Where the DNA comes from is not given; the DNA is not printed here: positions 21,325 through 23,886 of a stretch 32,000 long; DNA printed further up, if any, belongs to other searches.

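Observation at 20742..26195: Orphan glycyl-radical-enzyme operon: short PFL2-type GRE + activase + DeoR regulator + NanE-like sugar-phosphate epimerase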

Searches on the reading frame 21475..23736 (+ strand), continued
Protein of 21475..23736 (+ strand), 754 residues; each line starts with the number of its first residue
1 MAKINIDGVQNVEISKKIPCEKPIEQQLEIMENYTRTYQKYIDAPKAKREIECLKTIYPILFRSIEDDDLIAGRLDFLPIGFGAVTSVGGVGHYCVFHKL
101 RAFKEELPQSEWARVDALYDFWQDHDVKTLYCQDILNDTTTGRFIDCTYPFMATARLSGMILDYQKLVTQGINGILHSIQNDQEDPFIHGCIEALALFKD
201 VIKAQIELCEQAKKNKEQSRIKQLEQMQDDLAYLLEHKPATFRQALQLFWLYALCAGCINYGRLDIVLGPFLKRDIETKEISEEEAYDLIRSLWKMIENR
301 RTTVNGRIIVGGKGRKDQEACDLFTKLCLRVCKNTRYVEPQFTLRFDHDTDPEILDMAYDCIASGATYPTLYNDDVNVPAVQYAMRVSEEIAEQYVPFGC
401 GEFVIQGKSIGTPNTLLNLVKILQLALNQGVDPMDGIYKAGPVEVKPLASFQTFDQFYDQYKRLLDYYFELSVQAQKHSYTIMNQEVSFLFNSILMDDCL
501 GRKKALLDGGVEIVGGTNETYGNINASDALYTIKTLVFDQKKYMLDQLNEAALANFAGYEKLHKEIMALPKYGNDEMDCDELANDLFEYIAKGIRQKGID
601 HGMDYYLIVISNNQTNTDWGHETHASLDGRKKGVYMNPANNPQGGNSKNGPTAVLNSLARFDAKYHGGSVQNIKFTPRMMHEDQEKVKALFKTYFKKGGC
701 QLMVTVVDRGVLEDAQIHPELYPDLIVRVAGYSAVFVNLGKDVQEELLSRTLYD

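Call 84: search_protein_families(library=ncbifam, proteins=[L114:8276-9238:+, L114:13264-13851:+, L076:14261-15085:+, L076:15231-17138:+, L076:18359-19483:-, L076:19548-20219:-, L076:20420-21103:+, L102:14375-14776:+], max_evalue=1e-8)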
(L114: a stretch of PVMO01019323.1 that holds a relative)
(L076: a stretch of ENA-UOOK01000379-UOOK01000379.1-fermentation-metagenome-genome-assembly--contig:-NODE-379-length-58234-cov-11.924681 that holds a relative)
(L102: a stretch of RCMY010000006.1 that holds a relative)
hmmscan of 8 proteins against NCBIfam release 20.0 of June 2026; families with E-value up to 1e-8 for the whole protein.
L114:8276-9238:+ (321 aa): 14 families
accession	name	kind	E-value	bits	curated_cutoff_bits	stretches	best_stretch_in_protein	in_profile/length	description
TIGR00744.1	ROK_glcA_fam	subfamily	4.4e-74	249.6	260.35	1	8-320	1-310/318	ROK family glucokinase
NF003461.0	PRK05082.1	subfamily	5.3e-41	140.9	283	1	8-319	4-287/291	N-acetylmannosamine kinase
NF009835.0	PRK13310.1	equivalog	2.4e-40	138.7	380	1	7-318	2-300/303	N-acetylglucosamine kinase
NF049930.1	TransRegMlc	equivalog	7.4e-40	137.5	530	1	6-321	86-393/405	sugar metabolism global transcriptional regulator Mlc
NF047937.1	TransRegNagC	equivalog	1.2e-39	136.7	650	1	17-321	91-387/399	DNA-binding transcriptional regulator NagC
NF007251.0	PRK09698.1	equivalog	2.7e-39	135.2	253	1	3-319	4-297/304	allose kinase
NF047821.1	NactlManKinNanK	equivalog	3e-37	128.7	450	1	8-318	4-286/288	N-acetylmannosamine kinase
NF007108.0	PRK09557.1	equivalog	4.4e-35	121.4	443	1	8-317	4-299/303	fructokinase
NF045551.1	GK_Pyrobac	equivalog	1.3e-33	116.6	500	1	7-317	2-279/294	ATP-dependent glucokinase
NF042998.1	bglucokin_BglK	equivalog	1.9e-33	116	550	1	10-315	6-282/291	beta-glucoside kinase BglK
NF009836.0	PRK13311.1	equivalog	1.6e-21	76.7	551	1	7-195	2-195/256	N-acetyl-D-glucosamine kinase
NF045550.1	FrctkaseScrK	equivalog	1.2e-18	67.5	400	1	4-187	2-183/293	fructokinase ScrK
NF045942.1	PolPhglucPhase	equivalog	4.3e-16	59.4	250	1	8-169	3-155/242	polyphosphate--glucose phosphotransferase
NF046058.1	NagK_SO3507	equivalog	9.5e-09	35.1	370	0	3-73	7-78/295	N-acetylglucosamine kinase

L114:13264-13851:+ (196 aa): 26 families (the best 25 are shown)
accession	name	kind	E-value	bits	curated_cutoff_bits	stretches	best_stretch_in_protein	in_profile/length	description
NF007499.0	PRK10092.1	equivalog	4.1e-63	212.5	314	1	1-184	1-182/183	maltose O-acetyltransferase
NF007076.0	PRK09527.1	equivalog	3.7e-58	196.3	347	1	6-193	7-193/203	galactoside O-acetyltransferase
NF007797.0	PRK10502.1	subfamily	3.4e-25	88.8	192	1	43-185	40-179/183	WcaF family extracellular polysaccharide biosynthesis acetyltransferase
TIGR03532.1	DapD_Ac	equivalog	1.3e-20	74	231.75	1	129-192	158-221/231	2,3,4,5-tetrahydropyridine-2,6-dicarboxylate N-acetyltransferase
NF007240.0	PRK09677.1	equivalog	2.2e-20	73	243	1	75-186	65-185/192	putative lipopolysaccharide biosynthesis O-acetyl transferase WbbJ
NF038307.1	EPS_acetyl_HpsU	equivalog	6.1e-20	71.6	305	1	45-181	41-174/178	hormogonium polysaccharide biosynthesis acetyltransferase HpsU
TIGR04008.1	WcaF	equivalog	1.1e-19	71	326.3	1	51-185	47-178/180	colanic acid biosynthesis acetyltransferase WcaF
NF058585.1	HptprglPActTf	PfamEq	3.5e-19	69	300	1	90-192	72-167/172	heptaprenylglyceryl phosphate O-acetyltransferase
NF000311.1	Vat_ABCDEFH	equivalog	1.1e-16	61.1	300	1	126-189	105-168/201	Vat family streptogramin A O-acetyltransferase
TIGR03570.1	NeuD_NnaD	subfamily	1.8e-16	60.4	160.8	1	75-180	99-202/202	NeuD/PglB/VioB family sugar acetyltransferase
TIGR03308.1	phn_thr-fam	hypoth_equivalog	6.6e-16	58.8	201.65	1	131-184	108-161/204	phosphonate metabolim protein, transferase hexapeptide repeat family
NF041874.1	EPS_EpsC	equivalog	7.8e-16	58.2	150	1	74-184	60-166/168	serine O-acetyltransferase EpsC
NF000147.1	stregram_VatF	exception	8e-14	51.6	400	1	90-186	82-175/221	streptogramin A O-acetyltransferase Vat(F)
NF000097.1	stregram_VatC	exception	8.1e-14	52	425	1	124-183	111-170/212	streptogramin A O-acetyltransferase Vat(C)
NF000490.1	chloram_CatB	equivalog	2.2e-13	50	350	1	124-184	103-163/210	type B chloramphenicol O-acetyltransferase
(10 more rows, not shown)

L076:14261-15085:+ (275 aa): 11 families
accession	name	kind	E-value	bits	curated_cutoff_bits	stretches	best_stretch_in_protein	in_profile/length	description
TIGR00099.1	Cof-subfamily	subfamily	4e-47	160.9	137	1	12-269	1-256/256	Cof-type HAD-IIB family hydrolase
NF045966.1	YcsE_rel_Pase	equivalog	5.9e-30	104.6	220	1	11-275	3-265/265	YcsE-related riboflavin metabolism phosphatase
TIGR01487.1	Pglycolate_arch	equivalog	9.4e-29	100.8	122.75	2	142-269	90-215/215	phosphoglycolate phosphatase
NF002245.0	PRK01158.1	equivalog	2.6e-27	95.6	198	1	11-273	4-229/233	phosphoglycolate phosphatase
TIGR01482.1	SPP-subfamily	subfamily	9.2e-26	90.8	107.15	2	188-265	136-217/225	sucrose-phosphate phosphatase subfamily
TIGR01484.1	HAD-SF-IIB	subfamily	1.3e-24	87.5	41.8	1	12-242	1-221/221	HAD-IIB family hydrolase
NF007821.0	PRK10530.1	equivalog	4.4e-23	81.9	274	1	8-271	1-269/272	pyridoxal phosphatase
NF007806.0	PRK10513.1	equivalog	8.1e-21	74.6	273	1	10-269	3-264/270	sugar-phosphatase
NF011705.0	PRK15126.1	equivalog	1.5e-14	54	336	0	193-253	180-240/272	HMP-PP phosphatase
NF008213.0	PRK10976.1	equivalog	4.8e-14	52.5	386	1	12-251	4-240/266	sugar/pyridoxal phosphate phosphatase YigL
TIGR01486.1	HAD-SF-IIB-MPGP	subfamily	3.5e-11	42.9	164.75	0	195-251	171-232/257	mannosyl-3-phosphoglycerate phosphatase family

L076:15231-17138:+ (636 aa): 15 families
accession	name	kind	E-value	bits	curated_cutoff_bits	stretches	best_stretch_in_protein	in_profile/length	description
NF007293.0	PRK09765.1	equivalog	5e-112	375.5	763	1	3-628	3-627/639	PTS 2-O-a-mannosyl-D-glycerate transporter subunit IIABC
NF007984.0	PRK10712.1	equivalog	1.4e-104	350.6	793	1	150-633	93-561/563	PTS fructose transporter subunit IIBC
NF007787.0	PRK10478.1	equivalog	1.4e-86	290.6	426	1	285-630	9-341/359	PTS fructose transporter subunit EIIC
TIGR01427.1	PTS_IIC_fructo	subfamily_domain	3.7e-82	276.4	157.55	1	276-621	4-343/346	fructose-specific PTS transporter subunit EIIC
NF008493.0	PRK11404.1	equivalog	1.2e-78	264.8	806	1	163-616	7-456/483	PTS fructose-like transporter subunit IIBC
TIGR00848.1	fruA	subfamily_domain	1.8e-31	108.7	103.5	1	7-133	1-129/129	fructose PTS transporter subunit IIA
TIGR00829.1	FRU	subfamily_domain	1.4e-25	89.4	76.85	1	164-246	1-84/85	fructose PTS transporter subunit IIB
NF007783.0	PRK10474.1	equivalog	4e-23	81.7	135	1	163-255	4-97/106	PTS fructose-like transporter subunit IIB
NF007389.0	PRK09913.1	equivalog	7.2e-23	81.2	151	1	8-150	4-146/148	PTS fructose transporter subunit IIA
NF007747.0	PRK10427.1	equivalog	9.7e-18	64.4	153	1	162-254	4-97/114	PTS fructose-like transporter subunit IIB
NF008319.0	PRK11109.1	equivalog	1.4e-15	57.5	302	1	8-152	4-145/376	fused PTS fructose transporter subunit IIA/HPr protein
TIGR01419.1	nitro_reg_IIA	equivalog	4.3e-13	49.3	138.7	1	4-147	2-144/145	PTS IIA-like nitrogen regulatory protein PtsN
NF010351.0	PRK13779.1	equivalog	4.1e-11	42.4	766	1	8-151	4-144/503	bifunctional PTS system fructose-specific transporter subunit IIA/HPr protein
NF011663.0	PRK15083.1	subfamily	9.5e-11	40.4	589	1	8-148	497-636/639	PTS mannitol transporter subunit IICBA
NF008145.0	PRK10896.1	equivalog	9.1e-10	38.5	221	1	3-149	9-156/161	PTS IIA-like nitrogen regulatory protein PtsN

L076:18359-19483:- (375 aa): 4 families
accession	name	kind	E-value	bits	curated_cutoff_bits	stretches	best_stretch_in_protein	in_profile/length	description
NF001484.0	PRK00331.1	subfamily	4.2e-39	134.4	381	1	16-345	254-582/601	isomerizing glutamine--fructose-6-phosphate transaminase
TIGR01135.1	glmS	equivalog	8.4e-37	126.9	418.05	1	16-345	253-588/607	glutamine--fructose-6-phosphate transaminase (isomerizing)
NF046059.1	NagB_SO3506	equivalog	5.7e-21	75.2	430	1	21-309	9-283/330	glucosamine-6-phosphate deaminase NagB-II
NF008481.0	PRK11382.1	equivalog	7.4e-14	51.7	430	1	25-309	19-295/340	fructoselysine 6-phosphate deglycase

L076:19548-20219:- (224 aa): 6 families
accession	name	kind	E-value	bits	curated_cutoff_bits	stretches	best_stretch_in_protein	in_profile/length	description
NF004076.0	PRK05581.1-4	subfamily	2.8e-64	216.4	165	1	5-219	4-217/221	ribulose-phosphate 3-epimerase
TIGR01163.1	rpe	equivalog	6.5e-62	208.6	212.6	1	8-218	2-211/211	ribulose-phosphate 3-epimerase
NF007266.0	PRK09722.1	equivalog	1e-53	182.2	271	1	7-209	4-206/230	D-allulose 6-phosphate 3-epimerase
NF005986.0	PRK08091.1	equivalog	1.4e-28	100.4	264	1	7-222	14-228/229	ribulose-phosphate 3-epimerase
NF005944.0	PRK08005.1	equivalog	1.3e-25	89.8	376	1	8-214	3-204/210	ribulose-phosphate 3 epimerase family protein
NF010658.0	PRK14057.1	equivalog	4.6e-14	52.5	530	1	8-213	22-233/254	epimerase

L076:20420-21103:+ (228 aa): 1 family
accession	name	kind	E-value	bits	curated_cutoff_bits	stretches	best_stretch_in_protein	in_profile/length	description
TIGR00126.1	deoC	equivalog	1.3e-68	230.5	117.3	1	7-217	2-210/211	deoxyribose-phosphate aldolase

L102:14375-14776:+ (134 aa): 3 families
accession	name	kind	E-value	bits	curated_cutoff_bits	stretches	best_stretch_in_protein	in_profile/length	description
TIGR00824.1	EIIA-man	subfamily_domain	9.9e-35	119.2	98.35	1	1-116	1-116/116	mannose/fructose/sorbose PTS transporter subunit IIA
NF040761.1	AgaF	equivalog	4.6e-30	104.7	130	1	1-129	1-129/144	PTS galactosamine/N-acetylgalactosamine transporter subunit IIA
NF011670.1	PRK15088.1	equivalog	1.4e-27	96.5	400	1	2-125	3-127/323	PTS mannose transporter subunit IIAB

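Call 86: predict_structure(alignment_id=A2)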
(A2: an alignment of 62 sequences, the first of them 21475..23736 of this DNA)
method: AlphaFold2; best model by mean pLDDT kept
length: 754 residues; sequences in the alignment: 62
mean_pLDDT: 92.4   pTM: 0.92
mean pLDDT of the five models: 92.4, 92.3, 92.2, 91.4, 90.6
residues with pLDDT >= 90: 596; 70-90: 135; 50-70: 10; < 50: 13
segments of 3 or more residues with pLDDT < 50: 1-13
pLDDT, mean of each block of 10 residues (from residue 1): 42 60 96 98 97 98 94 93 84 92 95 97 91 87 85 88 97 93 87 98 98 94 97 98 98 94 97 98 97 90 81 97 98 89 95 97 91 97 96 93 93 93 97 95 95 98 98 95 95 96 94 94 96 98 97 97 96 94 96 96 94 84 94 89 86 94 89 92 95 96 92 92 83 83 86 82
secondary structure, 60 per line:
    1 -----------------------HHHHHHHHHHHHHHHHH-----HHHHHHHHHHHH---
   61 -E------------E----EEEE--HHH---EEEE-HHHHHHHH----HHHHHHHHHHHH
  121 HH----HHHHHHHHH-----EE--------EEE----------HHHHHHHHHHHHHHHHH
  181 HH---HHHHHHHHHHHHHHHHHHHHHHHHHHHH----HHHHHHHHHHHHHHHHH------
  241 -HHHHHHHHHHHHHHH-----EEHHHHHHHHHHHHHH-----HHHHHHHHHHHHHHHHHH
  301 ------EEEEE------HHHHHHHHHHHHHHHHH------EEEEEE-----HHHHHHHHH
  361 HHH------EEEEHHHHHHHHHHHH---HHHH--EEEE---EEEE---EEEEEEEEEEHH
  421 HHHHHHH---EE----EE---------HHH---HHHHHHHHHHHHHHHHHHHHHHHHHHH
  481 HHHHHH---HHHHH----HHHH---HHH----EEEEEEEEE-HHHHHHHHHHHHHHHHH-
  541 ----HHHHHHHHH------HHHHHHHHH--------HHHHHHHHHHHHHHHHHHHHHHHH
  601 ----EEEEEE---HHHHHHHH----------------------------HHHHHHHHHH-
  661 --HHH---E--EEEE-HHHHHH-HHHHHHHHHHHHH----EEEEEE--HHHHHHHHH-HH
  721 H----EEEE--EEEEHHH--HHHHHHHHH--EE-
elements in order (helices of 4 or more, strands of 3 or more residues): H24-40 H46-57 E80-83 E92-95 H97-104 H109-122 H127-135 E151-153 H164-182 H186-213 H218-234 H242-256 H264-277 H283-300 E307-311 H318-334 E341-346 H352-363 E370-373 H374-385 H389-392 E395-398 E402-405 E409-418 H419-427 H454-486 H490-494 H499-502 E513-521 H523-539 H545-553 H560-568 H577-600 E605-610 H614-621 H650-659 E672-675 H677-682 H684-696 E701-706 H709-717 E726-729 E732-735 H741-749
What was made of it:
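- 21475..23739 (+): Glycyl radical enzyme, 754 aa. Cys loop G399-C400-G401-E402 is at 22669-22680. Glycyl loop R728-V-A-G731-Y-S is at 23656-23673. AF2 model pLDDT 92.4 (call 86).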
